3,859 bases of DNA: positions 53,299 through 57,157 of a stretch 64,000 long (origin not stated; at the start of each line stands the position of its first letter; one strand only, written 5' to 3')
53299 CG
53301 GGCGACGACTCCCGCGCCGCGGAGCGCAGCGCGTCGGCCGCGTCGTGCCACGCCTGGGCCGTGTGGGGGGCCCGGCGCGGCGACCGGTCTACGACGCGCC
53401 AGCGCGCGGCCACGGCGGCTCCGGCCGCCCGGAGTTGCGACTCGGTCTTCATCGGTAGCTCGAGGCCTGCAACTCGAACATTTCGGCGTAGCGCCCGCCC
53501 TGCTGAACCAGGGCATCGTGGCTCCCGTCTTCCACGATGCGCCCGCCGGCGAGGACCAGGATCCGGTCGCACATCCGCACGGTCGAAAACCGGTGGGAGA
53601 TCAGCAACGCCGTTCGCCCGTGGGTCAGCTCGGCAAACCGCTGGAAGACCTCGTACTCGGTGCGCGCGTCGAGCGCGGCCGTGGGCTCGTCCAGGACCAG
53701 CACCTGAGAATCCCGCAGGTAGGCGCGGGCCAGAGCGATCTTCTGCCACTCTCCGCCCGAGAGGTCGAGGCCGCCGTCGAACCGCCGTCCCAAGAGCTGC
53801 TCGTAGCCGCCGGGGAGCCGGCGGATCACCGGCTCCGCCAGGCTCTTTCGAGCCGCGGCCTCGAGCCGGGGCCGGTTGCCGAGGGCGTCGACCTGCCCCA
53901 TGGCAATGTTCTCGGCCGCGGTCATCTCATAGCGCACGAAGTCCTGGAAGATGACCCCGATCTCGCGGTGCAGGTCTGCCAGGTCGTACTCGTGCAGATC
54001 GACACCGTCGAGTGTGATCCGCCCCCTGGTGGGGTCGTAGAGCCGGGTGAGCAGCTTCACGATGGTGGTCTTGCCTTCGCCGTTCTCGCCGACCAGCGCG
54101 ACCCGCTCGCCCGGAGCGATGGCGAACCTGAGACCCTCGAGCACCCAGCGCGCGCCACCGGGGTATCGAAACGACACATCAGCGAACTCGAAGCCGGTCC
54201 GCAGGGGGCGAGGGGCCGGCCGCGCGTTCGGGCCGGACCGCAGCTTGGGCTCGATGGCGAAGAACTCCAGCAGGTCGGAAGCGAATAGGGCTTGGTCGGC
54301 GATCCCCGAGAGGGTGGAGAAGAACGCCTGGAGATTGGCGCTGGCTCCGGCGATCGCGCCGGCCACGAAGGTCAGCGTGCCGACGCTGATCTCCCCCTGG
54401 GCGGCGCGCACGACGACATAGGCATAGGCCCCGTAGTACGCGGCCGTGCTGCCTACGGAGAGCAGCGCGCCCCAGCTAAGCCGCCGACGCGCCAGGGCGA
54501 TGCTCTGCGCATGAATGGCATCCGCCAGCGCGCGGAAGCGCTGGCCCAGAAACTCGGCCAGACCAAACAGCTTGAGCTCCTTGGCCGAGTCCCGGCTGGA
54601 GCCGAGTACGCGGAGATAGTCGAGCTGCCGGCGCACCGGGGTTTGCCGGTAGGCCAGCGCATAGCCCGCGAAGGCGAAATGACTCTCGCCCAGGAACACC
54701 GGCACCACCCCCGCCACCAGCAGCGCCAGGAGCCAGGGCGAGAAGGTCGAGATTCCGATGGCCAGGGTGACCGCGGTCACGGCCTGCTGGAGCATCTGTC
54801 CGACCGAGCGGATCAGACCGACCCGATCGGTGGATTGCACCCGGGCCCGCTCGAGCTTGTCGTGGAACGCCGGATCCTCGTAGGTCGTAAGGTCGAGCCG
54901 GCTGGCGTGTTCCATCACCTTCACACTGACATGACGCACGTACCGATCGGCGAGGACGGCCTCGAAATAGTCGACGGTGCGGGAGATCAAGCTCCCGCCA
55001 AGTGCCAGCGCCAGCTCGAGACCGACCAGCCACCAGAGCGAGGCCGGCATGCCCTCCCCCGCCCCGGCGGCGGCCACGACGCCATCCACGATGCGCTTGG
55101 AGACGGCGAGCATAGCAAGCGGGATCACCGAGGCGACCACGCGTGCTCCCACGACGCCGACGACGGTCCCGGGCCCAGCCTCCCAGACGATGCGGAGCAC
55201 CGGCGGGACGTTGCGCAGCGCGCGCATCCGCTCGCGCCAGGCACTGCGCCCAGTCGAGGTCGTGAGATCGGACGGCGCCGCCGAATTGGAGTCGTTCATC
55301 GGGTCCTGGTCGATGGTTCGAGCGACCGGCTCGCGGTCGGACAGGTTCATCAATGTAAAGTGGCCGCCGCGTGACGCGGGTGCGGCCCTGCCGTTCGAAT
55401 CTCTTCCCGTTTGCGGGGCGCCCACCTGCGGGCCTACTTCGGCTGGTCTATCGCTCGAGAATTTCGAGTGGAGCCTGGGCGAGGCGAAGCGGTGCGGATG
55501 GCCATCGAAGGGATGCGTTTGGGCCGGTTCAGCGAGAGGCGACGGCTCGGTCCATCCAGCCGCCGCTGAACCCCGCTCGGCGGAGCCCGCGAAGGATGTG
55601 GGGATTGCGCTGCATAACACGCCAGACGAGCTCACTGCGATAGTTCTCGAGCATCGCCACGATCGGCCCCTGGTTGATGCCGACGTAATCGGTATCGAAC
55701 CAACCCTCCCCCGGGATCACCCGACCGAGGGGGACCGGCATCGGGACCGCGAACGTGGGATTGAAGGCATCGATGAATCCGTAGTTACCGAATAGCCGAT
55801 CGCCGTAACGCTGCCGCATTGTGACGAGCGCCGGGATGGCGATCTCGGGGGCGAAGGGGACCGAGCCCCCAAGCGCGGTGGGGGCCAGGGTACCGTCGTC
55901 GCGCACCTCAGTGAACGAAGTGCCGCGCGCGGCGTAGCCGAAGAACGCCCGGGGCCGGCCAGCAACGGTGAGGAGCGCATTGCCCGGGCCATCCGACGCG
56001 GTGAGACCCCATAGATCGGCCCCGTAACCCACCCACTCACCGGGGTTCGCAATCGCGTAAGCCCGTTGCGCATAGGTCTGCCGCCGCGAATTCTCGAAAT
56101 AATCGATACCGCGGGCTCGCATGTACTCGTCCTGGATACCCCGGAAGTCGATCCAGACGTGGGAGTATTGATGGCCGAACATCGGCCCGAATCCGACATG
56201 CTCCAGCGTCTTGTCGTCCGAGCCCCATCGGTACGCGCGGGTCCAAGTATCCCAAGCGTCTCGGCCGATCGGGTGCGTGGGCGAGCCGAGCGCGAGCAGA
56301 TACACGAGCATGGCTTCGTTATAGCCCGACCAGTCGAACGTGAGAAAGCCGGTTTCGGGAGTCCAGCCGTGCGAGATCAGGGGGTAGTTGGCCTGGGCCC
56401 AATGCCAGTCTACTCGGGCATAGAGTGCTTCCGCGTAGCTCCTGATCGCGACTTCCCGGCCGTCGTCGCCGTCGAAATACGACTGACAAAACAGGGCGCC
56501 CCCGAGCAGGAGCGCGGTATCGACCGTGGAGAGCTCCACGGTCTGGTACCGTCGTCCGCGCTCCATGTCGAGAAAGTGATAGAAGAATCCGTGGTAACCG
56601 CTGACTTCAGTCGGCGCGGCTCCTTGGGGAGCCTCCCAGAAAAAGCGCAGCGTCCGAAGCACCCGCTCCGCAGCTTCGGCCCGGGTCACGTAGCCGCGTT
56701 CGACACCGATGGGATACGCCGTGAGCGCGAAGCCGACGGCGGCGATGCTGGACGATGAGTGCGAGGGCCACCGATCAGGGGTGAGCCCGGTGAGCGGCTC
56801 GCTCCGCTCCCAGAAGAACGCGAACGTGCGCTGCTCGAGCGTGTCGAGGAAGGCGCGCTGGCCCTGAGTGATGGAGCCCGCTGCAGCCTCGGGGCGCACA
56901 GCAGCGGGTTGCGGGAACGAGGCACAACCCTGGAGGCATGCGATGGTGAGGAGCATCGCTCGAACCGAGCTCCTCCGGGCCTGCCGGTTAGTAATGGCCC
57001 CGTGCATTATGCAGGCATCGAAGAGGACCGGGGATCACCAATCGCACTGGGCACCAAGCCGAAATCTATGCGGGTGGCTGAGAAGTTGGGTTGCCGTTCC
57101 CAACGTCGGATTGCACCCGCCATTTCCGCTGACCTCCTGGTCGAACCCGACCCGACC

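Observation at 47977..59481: Beta-1,2-glucan locus combining a truncated Cgs-like synthase with exporter and degradative enzymes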

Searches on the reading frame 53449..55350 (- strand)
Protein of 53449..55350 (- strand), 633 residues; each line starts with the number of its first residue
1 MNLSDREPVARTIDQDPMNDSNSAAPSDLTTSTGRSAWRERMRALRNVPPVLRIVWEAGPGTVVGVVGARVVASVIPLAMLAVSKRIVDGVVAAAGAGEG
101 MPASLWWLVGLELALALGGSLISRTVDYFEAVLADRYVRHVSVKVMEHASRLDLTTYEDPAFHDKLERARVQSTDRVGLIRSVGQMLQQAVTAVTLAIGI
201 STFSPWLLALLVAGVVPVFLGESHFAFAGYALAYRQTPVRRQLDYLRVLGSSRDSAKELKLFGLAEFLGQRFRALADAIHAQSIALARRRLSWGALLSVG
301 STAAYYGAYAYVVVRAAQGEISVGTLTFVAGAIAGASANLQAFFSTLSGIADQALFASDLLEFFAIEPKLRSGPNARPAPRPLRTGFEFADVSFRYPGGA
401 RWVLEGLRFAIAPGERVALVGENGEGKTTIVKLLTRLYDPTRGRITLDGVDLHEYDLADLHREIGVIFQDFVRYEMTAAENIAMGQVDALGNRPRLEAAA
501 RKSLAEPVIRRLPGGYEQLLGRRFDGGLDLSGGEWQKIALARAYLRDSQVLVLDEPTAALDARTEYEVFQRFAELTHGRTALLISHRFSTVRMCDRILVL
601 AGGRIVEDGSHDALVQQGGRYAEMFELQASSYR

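Call 4: search_protein_families(library=pfam, proteins=[window:53449-55350:-], max_evalue=0.01)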
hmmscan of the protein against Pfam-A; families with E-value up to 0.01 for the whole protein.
window:53449-55350:- (633 aa): 4 families
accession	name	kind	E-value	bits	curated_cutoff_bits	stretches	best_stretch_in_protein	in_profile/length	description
PF00005.33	ABC_tran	-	5.6e-32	111.6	25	1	404-558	1-137/137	ABC transporter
PF13304.12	AAA_21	-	0.0001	23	27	0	536-586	244-298/304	AAA domain, putative AbiEii toxin, Type IV TA system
PF02463.25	SMC_N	-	0.00046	20.1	40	0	443-598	109-209/220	RecF/RecN/SMC N terminal domain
PF00664.28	ABC_membrane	-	0.0075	16.4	28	0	70-328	8-262/274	ABC transporter transmembrane region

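Call 7: search_protein_families(library=ncbifam, proteins=[window:53449-55350:-], max_evalue=0.01)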
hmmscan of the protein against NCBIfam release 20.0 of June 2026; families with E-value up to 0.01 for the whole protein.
window:53449-55350:- (633 aa): 188 families (the best 25 are shown)
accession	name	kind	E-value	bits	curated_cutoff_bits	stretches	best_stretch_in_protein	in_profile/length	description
TIGR02203.1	MsbA_lipidA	equivalog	7e-82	275.7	602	1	62-629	16-570/572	lipid A export permease/ATP-binding protein MsbA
TIGR02204.1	MsbA_rel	hypoth_equivalog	3.7e-79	266.9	780.4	1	64-628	21-575/576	ABC transporter, permease/ATP-binding protein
NF010178.0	PRK13657.1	equivalog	4.2e-70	236.8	733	1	290-626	235-568/588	glucan ABC transporter ATP-binding protein/ permease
NF052233.1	CphA_assoc_ABC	equivalog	8.8e-69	232.6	880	1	311-630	434-745/766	cyanophycin metabolism-associated ABC transporter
TIGR03375.1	type_I_sec_LssB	subfamily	1.4e-66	225.3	693.1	1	315-617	395-691/696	type I secretion system permease/ATPase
TIGR01846.1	type_I_sec_HlyB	subfamily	3e-65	220.8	725.55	1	383-629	452-693/694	type I secretion system permease/ATPase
TIGR00958.1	3a01208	subfamily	3.5e-64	217.3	874.6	1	338-624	432-710/711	antigen peptide transporter 2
NF008381.0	PRK11176.1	equivalog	5.6e-63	213.2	867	1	257-629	215-580/582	lipid A ABC transporter ATP-binding protein/permease MsbA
NF045513.1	HepA_fam_ABC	equivalog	2.3e-62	211.3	725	1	383-628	370-609/610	heterocyst formation ABC transporter subunit HepA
TIGR03796.1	NHLM_micro_ABC1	equivalog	1e-60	205.8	853.3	1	61-624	154-708/710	NHLP family bacteriocin export ABC transporter peptidase/permease/ATPase subunit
NF008364.0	PRK11160.1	equivalog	1.2e-56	192.5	630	1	171-625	127-572/575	heme ABC transporter ATP-binding protein/permease CydC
TIGR02857.1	CydD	equivalog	1.4e-54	186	435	1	361-600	298-529/529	thiol reductant ABC exporter subunit CydD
TIGR01192.1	chvA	subfamily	1.8e-53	182.1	585.4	1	314-625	263-567/585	glucan export ABC transporter ATP-binding protein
TIGR03797.1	NHLM_micro_ABC2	equivalog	4.8e-53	180.7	709.4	1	317-628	385-685/686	NHLP bacteriocin export ABC transporter permease/ATPase subunit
TIGR02868.1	CydC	equivalog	7.2e-50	170.1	329.05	1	180-587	128-529/530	thiol reductant ABC exporter subunit CydC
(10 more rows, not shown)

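Call 28: search_solved_structures(query=window:53449-55350:-, max_evalue=1e-30)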
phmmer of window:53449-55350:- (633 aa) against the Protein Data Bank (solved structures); distinct sequences matched with E-value up to 1e-30: 258 (the best 60 are shown).
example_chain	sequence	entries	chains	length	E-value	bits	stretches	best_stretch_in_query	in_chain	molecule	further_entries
7niu_A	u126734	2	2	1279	7.2e-103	348.5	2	178-631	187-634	Isoform 2 of Phosphatidylcholine translocator ABCB4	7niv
6s7p_A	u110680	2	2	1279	4.7e-102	345.8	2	178-631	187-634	Phosphatidylcholine translocator ABCB4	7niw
8gmg_A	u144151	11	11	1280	2.5e-101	343.4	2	182-630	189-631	ATP-dependent translocase ABCB1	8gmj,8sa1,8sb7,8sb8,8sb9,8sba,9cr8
8y6h_A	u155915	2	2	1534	5.1e-101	342.4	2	182-630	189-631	ATP-dependent translocase ABCB1,mNeonGreen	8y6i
6qex_A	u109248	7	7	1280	6e-101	342.1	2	182-630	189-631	Multidrug resistance protein 1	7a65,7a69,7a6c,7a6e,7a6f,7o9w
6c0v_A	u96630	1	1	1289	1.7e-100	340.6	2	182-630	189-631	Multidrug resistance protein 1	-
6ujp_A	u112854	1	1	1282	2.1e-100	340.4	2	290-628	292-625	ATP-dependent translocase ABCB1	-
6fn1_A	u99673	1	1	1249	2.4e-100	340.2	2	289-628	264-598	Human-mouse chimeric ABCB1 (ABCBHM)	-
8sa0_A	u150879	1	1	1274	2.6e-100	340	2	182-630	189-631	ATP-dependent translocase ABCB1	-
6fn4_A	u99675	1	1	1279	2.6e-100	340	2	289-628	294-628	Apo form of Human-mouse chimeric ABCB1 (ABCB1HM) in complex with Antigen binding fragment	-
6ujr_A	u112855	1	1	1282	5e-100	339.1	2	290-628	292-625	ATP-dependent translocase ABCB1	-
6ujt_A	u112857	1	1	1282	5.3e-100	339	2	290-628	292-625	ATP-dependent translocase ABCB1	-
6ujs_A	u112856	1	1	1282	7e-100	338.6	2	290-628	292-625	ATP-dependent translocase ABCB1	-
6ujw_A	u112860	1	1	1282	7.1e-100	338.6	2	290-628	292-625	ATP-dependent translocase ABCB1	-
3g5u_A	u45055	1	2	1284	7.7e-100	338.5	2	290-628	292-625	Multidrug resistance protein 1a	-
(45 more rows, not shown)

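Call 48: search_solved_structures(query=A2, max_evalue=1e-40)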
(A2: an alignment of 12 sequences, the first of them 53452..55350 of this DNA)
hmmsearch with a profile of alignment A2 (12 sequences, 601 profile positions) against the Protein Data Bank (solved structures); distinct sequences matched with E-value up to 1e-40: 244 (the best 60 are shown).
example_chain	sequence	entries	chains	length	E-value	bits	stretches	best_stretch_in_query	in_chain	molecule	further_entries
7niu_A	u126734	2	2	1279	7.2e-137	460.8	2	154-598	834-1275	Isoform 2 of Phosphatidylcholine translocator ABCB4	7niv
6s7p_A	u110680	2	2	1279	2.7e-135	455.6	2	154-598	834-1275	Phosphatidylcholine translocator ABCB4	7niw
8gmg_A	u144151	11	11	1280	5.3e-133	448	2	262-598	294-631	ATP-dependent translocase ABCB1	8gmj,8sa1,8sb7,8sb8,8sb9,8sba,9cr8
6qex_A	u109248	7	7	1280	5.6e-133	447.9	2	262-598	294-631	Multidrug resistance protein 1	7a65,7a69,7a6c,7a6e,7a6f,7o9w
8y6h_A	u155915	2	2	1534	1.3e-132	446.7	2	262-598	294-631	ATP-dependent translocase ABCB1,mNeonGreen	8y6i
8sa0_A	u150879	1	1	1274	1e-131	443.7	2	262-598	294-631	ATP-dependent translocase ABCB1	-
6c0v_A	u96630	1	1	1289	2e-131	442.8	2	262-598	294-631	Multidrug resistance protein 1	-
6fn1_A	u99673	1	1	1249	3.2e-130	438.8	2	246-600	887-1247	Human-mouse chimeric ABCB1 (ABCBHM)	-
6fn4_A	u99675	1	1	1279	3.3e-130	438.8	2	246-600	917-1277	Apo form of Human-mouse chimeric ABCB1 (ABCB1HM) in complex with Antigen binding fragment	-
6ujp_A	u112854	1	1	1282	4.7e-130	438.3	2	256-600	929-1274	ATP-dependent translocase ABCB1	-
3g5u_A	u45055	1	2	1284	1.1e-129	437.1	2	256-600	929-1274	Multidrug resistance protein 1a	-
4m1m_A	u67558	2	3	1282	1.1e-129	437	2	256-600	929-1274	Multidrug resistance protein 1A | ATP-dependent translocase ABCB1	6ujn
4lsg_A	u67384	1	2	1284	1.1e-129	437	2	256-600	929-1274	Multidrug resistance protein 1A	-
6ujt_A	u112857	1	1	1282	1.3e-129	436.9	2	256-600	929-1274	ATP-dependent translocase ABCB1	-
6ujr_A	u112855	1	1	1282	1.4e-129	436.7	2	256-600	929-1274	ATP-dependent translocase ABCB1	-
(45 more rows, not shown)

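Call 49: search_protein_families(library=padloc, proteins=[window:53449-55350:-], max_evalue=0.001)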
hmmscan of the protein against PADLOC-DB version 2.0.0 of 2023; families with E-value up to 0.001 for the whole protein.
window:53449-55350:- (633 aa): 5 families
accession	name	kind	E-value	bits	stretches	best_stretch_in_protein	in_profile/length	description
PDLC04135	mad3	-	2.5e-24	84.5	1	522-607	256-342/374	mads_3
PDLC02980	AriA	-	1.3e-05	23.3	0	529-585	237-297/304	-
PDLC02914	ATPase-Toprim_I-B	-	3.2e-05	21.3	0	530-589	185-246/443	-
PDLC04893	PDC-S06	-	0.00017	18.2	1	530-594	622-691/862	-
PDLC04164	AriA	-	0.00078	17.1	0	529-585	171-230/253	-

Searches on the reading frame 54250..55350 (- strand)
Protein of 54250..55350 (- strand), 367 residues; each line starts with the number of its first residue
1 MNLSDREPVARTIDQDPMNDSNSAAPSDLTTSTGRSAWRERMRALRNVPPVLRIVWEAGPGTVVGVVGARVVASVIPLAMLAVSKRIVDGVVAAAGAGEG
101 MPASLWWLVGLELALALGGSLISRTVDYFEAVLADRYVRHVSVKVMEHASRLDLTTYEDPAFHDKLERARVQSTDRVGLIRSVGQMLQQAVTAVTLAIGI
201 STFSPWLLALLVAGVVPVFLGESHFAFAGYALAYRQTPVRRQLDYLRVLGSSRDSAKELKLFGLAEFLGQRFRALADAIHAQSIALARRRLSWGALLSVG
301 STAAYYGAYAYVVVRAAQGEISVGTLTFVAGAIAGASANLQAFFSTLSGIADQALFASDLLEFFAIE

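Call 44: search_solved_structures(query=window:54250-55350:-, max_evalue=1)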
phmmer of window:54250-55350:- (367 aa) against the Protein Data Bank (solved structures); distinct sequences matched with E-value up to 1: 1.
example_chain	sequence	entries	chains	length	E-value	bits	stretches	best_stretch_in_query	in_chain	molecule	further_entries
3b5x_A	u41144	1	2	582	0.87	12.1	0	134-348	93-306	Lipid A export ATP-binding/permease protein msbA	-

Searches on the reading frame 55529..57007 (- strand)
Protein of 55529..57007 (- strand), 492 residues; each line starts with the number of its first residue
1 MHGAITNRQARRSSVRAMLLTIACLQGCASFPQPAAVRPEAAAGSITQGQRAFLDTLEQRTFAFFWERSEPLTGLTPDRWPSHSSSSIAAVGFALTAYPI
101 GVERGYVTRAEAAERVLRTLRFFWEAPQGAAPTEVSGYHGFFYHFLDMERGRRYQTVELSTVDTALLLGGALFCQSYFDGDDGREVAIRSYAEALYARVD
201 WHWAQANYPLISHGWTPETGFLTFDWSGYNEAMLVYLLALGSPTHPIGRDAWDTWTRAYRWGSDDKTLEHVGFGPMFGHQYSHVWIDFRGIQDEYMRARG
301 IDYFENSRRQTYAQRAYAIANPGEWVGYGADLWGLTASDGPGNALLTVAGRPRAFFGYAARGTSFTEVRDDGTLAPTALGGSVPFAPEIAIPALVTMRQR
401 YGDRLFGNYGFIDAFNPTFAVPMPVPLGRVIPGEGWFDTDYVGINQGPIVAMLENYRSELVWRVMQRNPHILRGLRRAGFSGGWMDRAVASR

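Call 4: search_protein_families(library=pfam, proteins=[window:55529-57007:-], max_evalue=0.01)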
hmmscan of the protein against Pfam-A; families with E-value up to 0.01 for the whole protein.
window:55529-57007:- (492 aa): 1 family
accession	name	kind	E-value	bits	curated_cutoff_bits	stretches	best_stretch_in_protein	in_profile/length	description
PF10091.15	Glycoamylase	-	9.6e-82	274.2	27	1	224-469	2-221/221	Putative glucoamylase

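Call 7: search_protein_families(library=ncbifam, proteins=[window:55529-57007:-], max_evalue=0.01)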
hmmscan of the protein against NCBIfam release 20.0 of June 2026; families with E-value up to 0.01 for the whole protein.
window:55529-57007:- (492 aa): 0 families

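Call 29: search_solved_structures(query=window:55529-57007:-, max_evalue=0.001, show_alignments=1)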
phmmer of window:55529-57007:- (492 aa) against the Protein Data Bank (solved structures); distinct sequences matched with E-value up to 0.001: 8.
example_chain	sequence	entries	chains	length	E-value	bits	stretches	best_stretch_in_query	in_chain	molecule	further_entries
8xul_A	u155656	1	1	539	3.6e-172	576.8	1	55-485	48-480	XCC2207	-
4gl3_A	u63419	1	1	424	1.6e-61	211.7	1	54-487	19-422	putative glucoamylase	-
4qt9_A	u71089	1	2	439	8.8e-55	189.5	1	48-483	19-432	putative glucoamylase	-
3eu8_A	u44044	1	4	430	2.6e-51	178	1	42-481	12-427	putative glucoamylase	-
5gzh_A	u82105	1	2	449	2.2e-50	175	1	35-484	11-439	Endo-beta-1,2-glucanase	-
5gzk_A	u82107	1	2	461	2.3e-50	174.9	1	28-483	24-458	Uncharacterized protein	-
5z06_A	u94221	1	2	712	3.9e-47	164.3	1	50-477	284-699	BDI_3064 protein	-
8xuk_A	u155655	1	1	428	3.3e-05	25.9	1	50-235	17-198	H744_1c0222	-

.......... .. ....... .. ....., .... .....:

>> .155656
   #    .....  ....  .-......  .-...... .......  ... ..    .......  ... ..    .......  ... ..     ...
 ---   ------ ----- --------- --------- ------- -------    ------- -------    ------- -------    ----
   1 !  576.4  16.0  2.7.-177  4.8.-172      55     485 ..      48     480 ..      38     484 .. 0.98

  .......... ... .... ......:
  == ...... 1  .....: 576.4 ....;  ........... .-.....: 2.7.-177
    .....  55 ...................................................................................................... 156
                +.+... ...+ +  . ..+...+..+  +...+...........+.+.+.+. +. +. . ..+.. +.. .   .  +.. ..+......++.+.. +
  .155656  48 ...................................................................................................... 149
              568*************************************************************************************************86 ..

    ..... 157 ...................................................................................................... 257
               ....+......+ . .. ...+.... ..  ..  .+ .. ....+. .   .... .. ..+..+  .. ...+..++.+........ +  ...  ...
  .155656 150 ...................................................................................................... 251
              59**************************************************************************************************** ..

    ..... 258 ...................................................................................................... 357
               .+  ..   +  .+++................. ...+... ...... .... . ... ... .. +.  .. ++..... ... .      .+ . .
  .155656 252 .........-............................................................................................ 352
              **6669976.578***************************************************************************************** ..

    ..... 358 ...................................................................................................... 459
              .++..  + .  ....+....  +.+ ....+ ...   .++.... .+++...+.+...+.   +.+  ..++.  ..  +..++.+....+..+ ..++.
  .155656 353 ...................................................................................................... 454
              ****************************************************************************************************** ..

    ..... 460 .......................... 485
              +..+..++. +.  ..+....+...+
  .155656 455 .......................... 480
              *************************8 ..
